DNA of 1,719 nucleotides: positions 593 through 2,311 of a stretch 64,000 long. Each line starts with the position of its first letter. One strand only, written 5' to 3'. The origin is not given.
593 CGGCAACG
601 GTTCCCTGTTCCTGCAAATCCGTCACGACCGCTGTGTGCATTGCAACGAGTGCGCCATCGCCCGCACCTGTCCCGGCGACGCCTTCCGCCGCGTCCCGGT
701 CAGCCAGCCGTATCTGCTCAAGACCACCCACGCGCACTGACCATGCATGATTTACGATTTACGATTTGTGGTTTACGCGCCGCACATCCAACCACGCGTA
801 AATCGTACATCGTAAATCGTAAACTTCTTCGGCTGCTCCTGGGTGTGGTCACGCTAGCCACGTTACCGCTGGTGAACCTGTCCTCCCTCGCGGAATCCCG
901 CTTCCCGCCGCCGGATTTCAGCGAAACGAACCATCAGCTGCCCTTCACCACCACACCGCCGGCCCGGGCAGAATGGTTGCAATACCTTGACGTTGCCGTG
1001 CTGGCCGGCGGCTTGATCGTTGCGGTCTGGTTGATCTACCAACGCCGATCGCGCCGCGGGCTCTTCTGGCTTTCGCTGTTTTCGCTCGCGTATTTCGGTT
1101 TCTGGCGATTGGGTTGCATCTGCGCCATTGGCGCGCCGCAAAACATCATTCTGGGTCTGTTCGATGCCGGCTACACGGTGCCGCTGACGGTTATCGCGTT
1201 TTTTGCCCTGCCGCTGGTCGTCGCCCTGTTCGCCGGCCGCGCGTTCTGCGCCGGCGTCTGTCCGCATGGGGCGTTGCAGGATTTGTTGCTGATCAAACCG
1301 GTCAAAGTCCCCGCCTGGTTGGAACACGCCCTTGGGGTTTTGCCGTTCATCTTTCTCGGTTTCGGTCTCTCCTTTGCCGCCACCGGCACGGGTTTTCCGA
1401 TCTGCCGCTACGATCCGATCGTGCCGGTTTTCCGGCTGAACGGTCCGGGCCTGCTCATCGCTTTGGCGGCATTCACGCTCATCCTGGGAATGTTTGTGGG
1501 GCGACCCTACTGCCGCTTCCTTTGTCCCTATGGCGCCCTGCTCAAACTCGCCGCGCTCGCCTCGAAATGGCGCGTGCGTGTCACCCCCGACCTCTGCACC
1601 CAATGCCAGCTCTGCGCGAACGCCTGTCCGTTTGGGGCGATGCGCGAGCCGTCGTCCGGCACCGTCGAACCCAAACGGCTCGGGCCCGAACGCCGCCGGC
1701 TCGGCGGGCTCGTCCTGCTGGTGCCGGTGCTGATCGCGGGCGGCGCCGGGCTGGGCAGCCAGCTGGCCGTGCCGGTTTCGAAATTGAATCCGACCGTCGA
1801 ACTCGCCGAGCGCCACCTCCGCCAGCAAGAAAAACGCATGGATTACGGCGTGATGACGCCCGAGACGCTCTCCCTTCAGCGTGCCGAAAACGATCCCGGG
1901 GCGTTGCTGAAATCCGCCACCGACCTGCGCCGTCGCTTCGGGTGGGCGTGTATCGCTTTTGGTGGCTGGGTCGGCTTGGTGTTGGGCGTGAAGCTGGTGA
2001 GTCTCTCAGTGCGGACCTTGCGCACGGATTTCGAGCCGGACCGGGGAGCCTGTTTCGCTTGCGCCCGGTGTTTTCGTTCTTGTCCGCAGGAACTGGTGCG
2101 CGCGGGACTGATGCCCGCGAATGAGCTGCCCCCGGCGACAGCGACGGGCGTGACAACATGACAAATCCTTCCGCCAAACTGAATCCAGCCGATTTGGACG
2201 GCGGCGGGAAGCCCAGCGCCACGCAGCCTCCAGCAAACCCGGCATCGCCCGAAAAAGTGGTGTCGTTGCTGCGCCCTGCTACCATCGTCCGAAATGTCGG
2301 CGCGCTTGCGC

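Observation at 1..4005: NapG/NapH-like quinol-dehydrogenase pair embedded between beta-propeller proteins instead of a known reductase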

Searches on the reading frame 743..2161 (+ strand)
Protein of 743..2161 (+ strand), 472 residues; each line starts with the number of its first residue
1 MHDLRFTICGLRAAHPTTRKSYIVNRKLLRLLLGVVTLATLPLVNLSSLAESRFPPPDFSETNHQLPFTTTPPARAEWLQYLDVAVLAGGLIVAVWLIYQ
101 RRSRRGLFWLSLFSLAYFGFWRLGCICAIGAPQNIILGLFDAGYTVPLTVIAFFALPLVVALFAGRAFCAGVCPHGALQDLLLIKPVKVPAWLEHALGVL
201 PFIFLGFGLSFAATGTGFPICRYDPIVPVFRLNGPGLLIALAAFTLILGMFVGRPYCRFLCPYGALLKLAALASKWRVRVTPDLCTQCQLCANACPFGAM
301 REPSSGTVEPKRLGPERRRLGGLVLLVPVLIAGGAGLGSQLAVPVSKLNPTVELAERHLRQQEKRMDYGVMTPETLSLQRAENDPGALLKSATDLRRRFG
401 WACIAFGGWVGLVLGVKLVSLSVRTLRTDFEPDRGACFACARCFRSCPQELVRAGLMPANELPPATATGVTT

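Call 7: search_protein_families(library=pfam, proteins=[window:743-2158:+], max_evalue=0.01)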
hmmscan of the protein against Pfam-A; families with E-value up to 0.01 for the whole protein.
window:743-2158:+ (472 aa): 13 families
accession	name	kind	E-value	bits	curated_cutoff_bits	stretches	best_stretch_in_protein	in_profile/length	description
PF12801.12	Fer4_5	-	4.4e-19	68.6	22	2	148-182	3-37/48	4Fe-4S binding domain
PF00037.32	Fer4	-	7e-11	41.9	21.1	1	279-300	2-23/24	4Fe-4S binding domain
PF12838.12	Fer4_7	-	1.9e-08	35.1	27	1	256-299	7-52/52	4Fe-4S dicluster domain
PF13237.11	Fer4_10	-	2.3e-07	31.1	25.5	1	278-297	2-21/53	4Fe-4S dicluster domain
PF14697.11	Fer4_21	-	8e-07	29.5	35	1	257-298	14-55/59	4Fe-4S dicluster domain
PF13484.11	Fer4_16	-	9.2e-07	30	30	1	285-312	2-28/66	4Fe-4S double cluster binding domain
PF13187.11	Fer4_9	-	1e-06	29.1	27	1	285-306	2-23/52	4Fe-4S dicluster domain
PF12837.12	Fer4_6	-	4.4e-06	26.8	25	1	278-299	2-23/24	4Fe-4S binding domain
PF25160.1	LdpA_Fe-S-bd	-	6.1e-05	23.2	27.6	0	436-454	27-45/49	LdpA Fe-S cluster-binding domain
PF13183.11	Fer4_8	-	0.00049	21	27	0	283-298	52-67/68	4Fe-4S dicluster domain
PF12800.12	Fer4_4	-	0.00086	19.9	24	1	282-298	1-17/17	4Fe-4S binding domain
PF12797.12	Fer4_2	-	0.0018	18.5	24.5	1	276-297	1-22/22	4Fe-4S binding domain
PF12798.12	Fer4_3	-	0.0095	17.2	27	0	285-299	1-15/15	4Fe-4S binding domain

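Call 8: search_protein_families(library=ncbifam, proteins=[window:743-2158:+], max_evalue=0.01)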
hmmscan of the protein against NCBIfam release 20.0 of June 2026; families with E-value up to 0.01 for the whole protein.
window:743-2158:+ (472 aa): 30 families (the best 25 are shown)
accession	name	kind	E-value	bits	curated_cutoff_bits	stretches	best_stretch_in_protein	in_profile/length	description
TIGR02163.1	napH_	subfamily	1.8e-11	44.1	213.05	1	150-296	63-214/255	NapH/MauN family ferredoxin-type protein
NF007013.0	PRK09477.1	equivalog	6.7e-10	38.5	234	1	154-296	90-237/286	quinol dehydrogenase ferredoxin subunit NapH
NF046105.1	TransRegNosR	equivalog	2e-09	36.3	1000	1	148-301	480-645/680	transcriptional regulator NosR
NF040864.1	HgcB_ferredoxin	equivalog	7.2e-06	25.8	99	0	252-301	17-62/93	mercury methylation ferredoxin HgcB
NF058577.1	FdxA_fam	equivalog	2.7e-05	24.3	65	1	276-299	29-52/52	4Fe-4S ferredoxin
NF038196.1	ferrodoxin_EFR1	subfamily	6.6e-05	23.1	75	0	277-300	179-201/242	EFR1 family ferrodoxin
TIGR04105.1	FeFe_hydrog_B1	subfamily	9.4e-05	21.2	450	1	257-304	166-209/462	monomeric [FeFe] hydrogenase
NF040684.1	PorD_Arch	equivalog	0.0001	22.3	120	0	256-301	39-80/85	pyruvate synthase subunit PorD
TIGR02951.1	DMSO_dmsB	equivalog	0.00014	21.9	214.1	1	254-301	69-113/161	DMSO/selenate family reductase complex B subunit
NF042909.1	FMH_DH_FwdF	exception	0.00039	19.6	375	0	273-300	45-72/336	tungsten-dependent formylmethanofuran dehydrogenase subunit FwdF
TIGR02179.1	PorD_KorD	subfamily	0.00041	20.4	60.05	0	257-300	33-72/78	2-oxoacid:acceptor oxidoreductase, delta subunit, pyruvate/2-ketoisovalerate family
NF006221.0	PRK08348.1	subfamily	0.0006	19.5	124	0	252-301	47-93/136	NADH-plastoquinone oxidoreductase subunit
NF004914.0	PRK06273.1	equivalog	0.00064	19.5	163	0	278-301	46-69/167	ferredoxin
TIGR03287.1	methan_mark_16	hypoth_equivalog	0.00065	18.3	363.95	0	275-302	294-323/391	methanogenesis marker 16 metalloprotein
NF041836.1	rnfB_Methano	equivalog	0.00068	19.1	445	0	252-298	144-186/265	Rnf electron transport complex subunit RnfB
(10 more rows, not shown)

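Call 9: find_encoding_contigs(protein=window:743-2161:+, flank=10000, max_places=6)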
Protein window:743-2161:+ (472 aa): no gene with exactly this product is on record in the collection.

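Call 11: find_homologous_proteins(query=window:743-2158:+, max_evalue=0.00001)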
Query window:743-2158:+ (472 aa): 3925 proteins with E <= 0.00001 among 8000 candidates; the best 120 are listed.
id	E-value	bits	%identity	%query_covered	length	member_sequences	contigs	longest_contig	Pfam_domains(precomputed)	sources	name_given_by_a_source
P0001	0.0e+0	1072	100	100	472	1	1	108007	PF14697.12,PF12801.13,PF12837.13,PF00037.33,PF13484.12,PF12838.13,PF13237.12,PF13187.12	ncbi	-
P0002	2.5e-269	912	87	100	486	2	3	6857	PF14697.12,PF12801.13,PF12837.13,PF00037.33,PF13484.12,PF12838.13,PF13237.12,PF13187.12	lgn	-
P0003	4.2e-255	865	81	100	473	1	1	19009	PF14697.12,PF12801.13,PF12837.13,PF00037.33,PF13484.12,PF12838.13,PF13237.12,PF13187.12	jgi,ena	-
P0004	1.3e-251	854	81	98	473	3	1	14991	PF14697.12,PF12801.13,PF12837.13,PF00037.33,PF13484.12,PF12838.13,PF13237.12,PF13187.12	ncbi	-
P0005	3.2e-251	852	79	99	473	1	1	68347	PF14697.12,PF12801.13,PF12837.13,PF00037.33,PF13484.12,PF12838.13,PF13237.12,PF13187.12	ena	-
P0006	1.7e-248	843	85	92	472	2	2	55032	PF14697.12,PF12801.13,PF00037.33,PF13484.12,PF12838.13,PF13237.12,PF13187.12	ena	-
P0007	2.8e-248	843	78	100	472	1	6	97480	PF14697.12,PF12801.13,PF00037.33,PF13484.12,PF12838.13,PF13237.12,PF13187.12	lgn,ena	-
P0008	1.2e-247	840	84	92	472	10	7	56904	PF14697.12,PF12801.13,PF00037.33,PF13484.12,PF12838.13,PF13237.12,PF13187.12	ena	-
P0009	1.2e-247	840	78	99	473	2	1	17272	PF14697.12,PF12801.13,PF12837.13,PF00037.33,PF13484.12,PF12838.13,PF13237.12,PF13187.12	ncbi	-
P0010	6.1e-247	838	79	99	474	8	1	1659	PF14697.12,PF12801.13,PF12837.13,PF00037.33,PF13484.12,PF12838.13,PF13237.12,PF13187.12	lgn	-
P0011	6.5e-246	835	79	98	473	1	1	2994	PF14697.12,PF12801.13,PF12837.13,PF00037.33,PF13484.12,PF12838.13,PF13237.12,PF13187.12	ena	-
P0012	8.4e-246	834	78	99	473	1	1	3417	PF14697.12,PF12801.13,PF12837.13,PF00037.33,PF13484.12,PF12838.13,PF13237.12,PF13187.12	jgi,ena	-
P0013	8.6e-246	834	79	98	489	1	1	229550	PF14697.12,PF12801.13,PF00037.33,PF13484.12,PF12838.13,PF13237.12,PF13187.12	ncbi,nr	ncbi:MAG: 4Fe-4S binding protein [Verrucomicrobia bacterium]|nr:4Fe-4S binding protein [Verrucomicro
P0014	2.2e-245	833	85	91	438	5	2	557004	PF14697.12,PF12801.13,PF00037.33,PF13484.12,PF12838.13,PF13237.12,PF13187.12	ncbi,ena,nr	ncbi:MAG: 4Fe-4S binding protein [Verrucomicrobiota bacterium]|nr:4Fe-4S binding protein [Limisphaer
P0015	7.3e-245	831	80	98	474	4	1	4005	PF14697.12,PF12801.13,PF12837.13,PF00037.33,PF13484.12,PF12838.13,PF13237.12,PF13187.12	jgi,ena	-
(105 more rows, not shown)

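Call 12: find_encoding_contigs(protein=P0001, flank=10000, max_places=4)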
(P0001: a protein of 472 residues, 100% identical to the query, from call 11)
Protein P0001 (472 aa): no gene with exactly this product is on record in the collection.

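Call 13: find_encoding_contigs(protein=P0014, flank=10000, max_places=3)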
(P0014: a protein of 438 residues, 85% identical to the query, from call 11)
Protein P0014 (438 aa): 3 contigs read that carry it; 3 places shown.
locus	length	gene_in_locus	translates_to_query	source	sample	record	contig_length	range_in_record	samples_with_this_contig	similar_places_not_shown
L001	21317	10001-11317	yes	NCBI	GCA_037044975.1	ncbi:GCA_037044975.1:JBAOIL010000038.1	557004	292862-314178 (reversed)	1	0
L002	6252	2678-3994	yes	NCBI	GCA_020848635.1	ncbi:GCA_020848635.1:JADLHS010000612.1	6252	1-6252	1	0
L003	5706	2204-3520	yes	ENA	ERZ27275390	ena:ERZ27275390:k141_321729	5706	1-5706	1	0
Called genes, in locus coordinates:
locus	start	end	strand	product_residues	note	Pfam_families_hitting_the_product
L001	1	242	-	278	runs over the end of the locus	PF00106:adh_short, PF08659:KR (weak), PF13561:adh_short_C2, PF00106:adh_short, PF13561:adh_short_C2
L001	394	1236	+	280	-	PF07635:PSCyt1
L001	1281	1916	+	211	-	PF02230:Abhydrolase_2, PF00561:Abhydrolase_1 (faint)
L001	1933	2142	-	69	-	-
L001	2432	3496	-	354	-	PF02885:Glycos_trans_3N (weak), PF00591:Glycos_transf_3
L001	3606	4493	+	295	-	PF02219:MTHFR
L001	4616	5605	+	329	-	PF13360:PQQ_2 (weak)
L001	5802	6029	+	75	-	-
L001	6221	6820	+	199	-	-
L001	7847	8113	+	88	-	-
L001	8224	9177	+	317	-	-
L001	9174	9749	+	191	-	PF12838:Fer4_7 (faint), PF00037:Fer4 (faint), PF12837:Fer4_6 (faint)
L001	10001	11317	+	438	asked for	PF12801:Fer4_5, PF14697:Fer4_21 (faint), PF12838:Fer4_7 (faint), PF13187:Fer4_9 (faint), PF13237:Fer4_10 (faint), PF13484:Fer4_16 (faint), PF12801:Fer4_5, PF00037:Fer4 (weak)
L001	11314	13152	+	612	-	PF13360:PQQ_2, PF01011:PQQ (faint), PF25293:Beta-prop_EMC1_N (faint), PF13570:Beta-prop_ACSF4, PF13360:PQQ_2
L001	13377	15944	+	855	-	PF01257:2Fe-2S_thioredx, PF01512:Complex1_51K, PF10531:SLBB (weak), PF00037:Fer4 (faint), PF10589:NADH_4Fe-4S, PF14697:Fer4_21 (weak), PF12838:Fer4_7 (weak), PF13187:Fer4_9 (weak)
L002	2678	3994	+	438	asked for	PF12801:Fer4_5, PF14697:Fer4_21 (faint), PF12838:Fer4_7 (faint), PF13187:Fer4_9 (faint), PF13237:Fer4_10 (faint), PF13484:Fer4_16 (faint), PF12801:Fer4_5, PF00037:Fer4 (weak)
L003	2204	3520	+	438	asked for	PF12801:Fer4_5, PF14697:Fer4_21 (faint), PF12838:Fer4_7 (faint), PF13187:Fer4_9 (faint), PF13237:Fer4_10 (faint), PF13484:Fer4_16 (faint), PF12801:Fer4_5, PF00037:Fer4 (weak)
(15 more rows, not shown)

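Call 14: find_encoding_contigs(protein=P0013, flank=10000, max_places=3)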
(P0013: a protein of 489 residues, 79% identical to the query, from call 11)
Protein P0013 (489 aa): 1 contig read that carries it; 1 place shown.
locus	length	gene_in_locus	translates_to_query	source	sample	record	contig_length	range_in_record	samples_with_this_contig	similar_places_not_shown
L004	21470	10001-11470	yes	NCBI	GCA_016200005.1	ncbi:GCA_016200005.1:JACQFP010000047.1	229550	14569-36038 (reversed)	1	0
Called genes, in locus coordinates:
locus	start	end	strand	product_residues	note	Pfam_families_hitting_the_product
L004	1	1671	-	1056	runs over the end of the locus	PF14683:CBM-like, PF17678:Glyco_hydro_92N, PF07971:Glyco_hydro_92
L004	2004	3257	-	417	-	PF14307:Glyco_tran_WbsX, PF16317:Glyco_hydro_99 (faint)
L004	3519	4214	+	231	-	PF06439:3keto-disac_hyd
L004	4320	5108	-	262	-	PF00596:Aldolase_II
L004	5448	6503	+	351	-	-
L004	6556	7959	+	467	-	PF13360:PQQ_2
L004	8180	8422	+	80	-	-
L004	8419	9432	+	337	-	-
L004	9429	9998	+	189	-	PF12838:Fer4_7 (faint), PF00037:Fer4 (faint), PF12837:Fer4_6 (faint)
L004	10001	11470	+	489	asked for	PF12801:Fer4_5, PF00037:Fer4 (faint), PF12838:Fer4_7 (faint), PF13187:Fer4_9 (faint), PF13237:Fer4_10 (faint), PF13484:Fer4_16 (faint), PF14697:Fer4_21 (faint), PF12801:Fer4_5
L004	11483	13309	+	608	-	PF13360:PQQ_2, PF25293:Beta-prop_EMC1_N (faint), PF13360:PQQ_2 (weak), PF13570:Beta-prop_ACSF4 (weak), PF13360:PQQ_2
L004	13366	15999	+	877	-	PF01257:2Fe-2S_thioredx, PF01257:2Fe-2S_thioredx (weak), PF01512:Complex1_51K, PF10531:SLBB (weak), PF10589:NADH_4Fe-4S, PF14697:Fer4_21 (weak), PF12838:Fer4_7, PF13187:Fer4_9 (weak), +2 more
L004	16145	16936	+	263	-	PF13510:Fer2_4, PF14691:Fer4_20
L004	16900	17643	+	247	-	-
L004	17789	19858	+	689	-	-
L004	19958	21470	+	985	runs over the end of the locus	PF02837:Glyco_hydro_2_N, PF00703:Glyco_hydro_2, PF02836:Glyco_hydro_2_C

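Call 17: search_protein_families(library=pfam, proteins=[L004:8180-8419:+, L004:8419-9429:+, L004:6553-7956:+, L004:5448-6500:+, L004:17789-19855:+], max_evalue=1)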
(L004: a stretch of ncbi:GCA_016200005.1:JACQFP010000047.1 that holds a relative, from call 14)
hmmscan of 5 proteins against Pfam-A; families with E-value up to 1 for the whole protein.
L004:8180-8419:+ (80 aa): 0 families

L004:8419-9429:+ (337 aa): 5 families
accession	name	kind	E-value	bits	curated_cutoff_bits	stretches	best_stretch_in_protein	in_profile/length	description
PF01436.27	NHL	-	0.00035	20.9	20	0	312-325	7-20/28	NHL repeat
PF07995.17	GSDH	-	0.0031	17.3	25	1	252-298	3-48/332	Glucose / Sorbosone dehydrogenase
PF13570.13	Beta-prop_ACSF4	-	0.084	12.7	133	1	113-184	140-209/329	Beta-alanine-activating enzyme, beta-propeller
PF13449.12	Phytase-like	-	0.15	12.4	27.6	0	157-186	75-105/284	Esterase-like activity of phytase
PF08450.18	SGL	-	0.16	12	26.3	0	159-185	194-220/246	SMP-30/Gluconolactonase/LRE-like region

L004:6553-7956:+ (468 aa): 4 families
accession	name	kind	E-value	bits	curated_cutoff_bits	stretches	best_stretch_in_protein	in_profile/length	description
PF13360.13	PQQ_2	-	1e-25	91.2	27.6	2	139-297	4-143/233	Outer membrane protein assembly factor BamB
PF13570.13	Beta-prop_ACSF4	-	6.3e-05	23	133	1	140-424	31-291/329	Beta-alanine-activating enzyme, beta-propeller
PF03478.24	Beta-prop_KIB1-4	-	0.0022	18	27.4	0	97-138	102-136/242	KIB1-4 beta-propeller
PF01011.28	PQQ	-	0.0046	16.2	26.7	0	151-248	30-136/595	Glucose/ethanol/alcohol dehydrogenase, beta-propeller domain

L004:5448-6500:+ (351 aa): 9 families
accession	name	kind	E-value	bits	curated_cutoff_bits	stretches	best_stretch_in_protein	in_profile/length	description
PF24441.1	DUF7560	-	0.018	15.2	27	1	1-34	1-36/44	Family of unknown function (DUF7560)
PF15777.11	Anti-TRAP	-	0.076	13.5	32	1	7-43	12-48/59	Tryptophan RNA-binding attenuator protein inhibitory protein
PF17180.10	Zn_ribbon_3CxxC_2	-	0.11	13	27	1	6-35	7-38/45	Zinc-binding domain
PF23145.1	Zf_2nd_IFT121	-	0.11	12.6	25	1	5-35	16-44/45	IFT121, second zinc finger domain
PF13248.11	Zn_ribbon_3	-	0.19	11.7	27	0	8-19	5-16/26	zinc-ribbon domain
PF25403.1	zf-C2H2_ZFAND2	-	0.24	11.9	27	0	26-39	3-16/40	ZFAND2A/B-like C2H2 zinc finger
PF08209.17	Sgf11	-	0.38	10.8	26.4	0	5-17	4-16/33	Sgf11 (transcriptional regulation protein)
PF21302.3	Zn_ribbon_RlmA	-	0.42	11.1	27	0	27-36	2-11/44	RlmA, N-terminal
PF25164.1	CoiA_N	-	0.79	9.7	26.3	0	6-16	18-28/50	Competence protein CoiA, N-terminal domain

L004:17789-19855:+ (689 aa): 1 family
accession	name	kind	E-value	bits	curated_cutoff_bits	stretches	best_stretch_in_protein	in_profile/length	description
PF04616.20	Glyco_hydro_43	-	0.00014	21.8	32.2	1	522-662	13-154/288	Glycosyl hydrolases family 43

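Call 18: search_protein_families(library=ncbifam, proteins=[L004:8180-8419:+, L004:8419-9429:+, L004:6553-7956:+, L004:5448-6500:+, L004:17789-19855:+], max_evalue=1)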
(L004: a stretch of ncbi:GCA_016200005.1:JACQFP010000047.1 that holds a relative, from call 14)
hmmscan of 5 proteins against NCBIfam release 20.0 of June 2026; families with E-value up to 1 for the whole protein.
L004:8180-8419:+ (80 aa): 3 families
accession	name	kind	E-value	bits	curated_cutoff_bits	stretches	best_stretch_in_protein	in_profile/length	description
TIGR01409.1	TAT_signal_seq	domain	0.13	12.7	16.7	1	10-38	1-26/29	twin-arginine translocation signal domain-containing protein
TIGR02811.1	formate_TAT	hypoth_equivalog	0.22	11.9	48.45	1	6-38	5-37/66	formate dehydrogenase region TAT target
NF053729.1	c-di-GMP_motif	domain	0.22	11.3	38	1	36-54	23-41/53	cyclic di-GMP-binding domain-containing protein, MshE-related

L004:8419-9429:+ (337 aa): 3 families
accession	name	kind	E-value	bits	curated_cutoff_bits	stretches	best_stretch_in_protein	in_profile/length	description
NF035926.1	scyF_NHL_VPEP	equivalog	6.1e-06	25.6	350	2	84-190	80-193/376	scytonemin biosynthesis PEP-CTERM protein ScyF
NF033206.1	ScyE_fam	subfamily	7.5e-05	22.4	80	1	251-323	8-89/333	ScyD/ScyE family protein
NF047780.1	LIC12708_fam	subfamily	0.051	12.4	150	1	153-197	60-103/391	LIC_12708 family protein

L004:6553-7956:+ (468 aa): 7 families
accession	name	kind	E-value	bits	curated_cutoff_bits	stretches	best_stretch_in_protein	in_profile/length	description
TIGR03300.1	assembly_YfgL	equivalog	1.4e-11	43.7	285.2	2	164-252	54-131/377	outer membrane protein assembly factor BamB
NF008351.0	PRK11138.1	equivalog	3.1e-08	32.5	423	3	168-252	62-146/394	outer membrane protein assembly factor BamB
TIGR04528.1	acido_non_PQQ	subfamily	5.1e-07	28.8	650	1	146-253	75-180/493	acido-empty-quinoprotein group A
NF041516.1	PA2928_fam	subfamily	6.3e-05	22.5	70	1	237-302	70-131/376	PA2928 family protein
TIGR03075.1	PQQ_enz_alc_DH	subfamily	0.00014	20.7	480.05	1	137-255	78-200/530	PQQ-dependent dehydrogenase, methanol/ethanol family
NF053615.1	SerThrKinAfsKStmc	equivalog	0.0038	15.9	1300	1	136-292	581-724/809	protein serine/threonine kinase AfsK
NF040673.1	PLuB_PQQ_rpt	exception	0.099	11.6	250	1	105-157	320-371/395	PLuB system PQQ-binding repeat protein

L004:5448-6500:+ (351 aa): 2 families
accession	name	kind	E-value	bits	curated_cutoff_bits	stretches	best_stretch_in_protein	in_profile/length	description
NF033802.1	AimP_fam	subfamily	0.064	13.5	35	1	102-117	5-20/43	lysogeny pheromone AimP family peptide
NF001606.0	PRK00398.1-3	equivalog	0.21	11.4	72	1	6-31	3-25/44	DNA-directed RNA polymerase subunit P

L004:17789-19855:+ (689 aa): 0 families
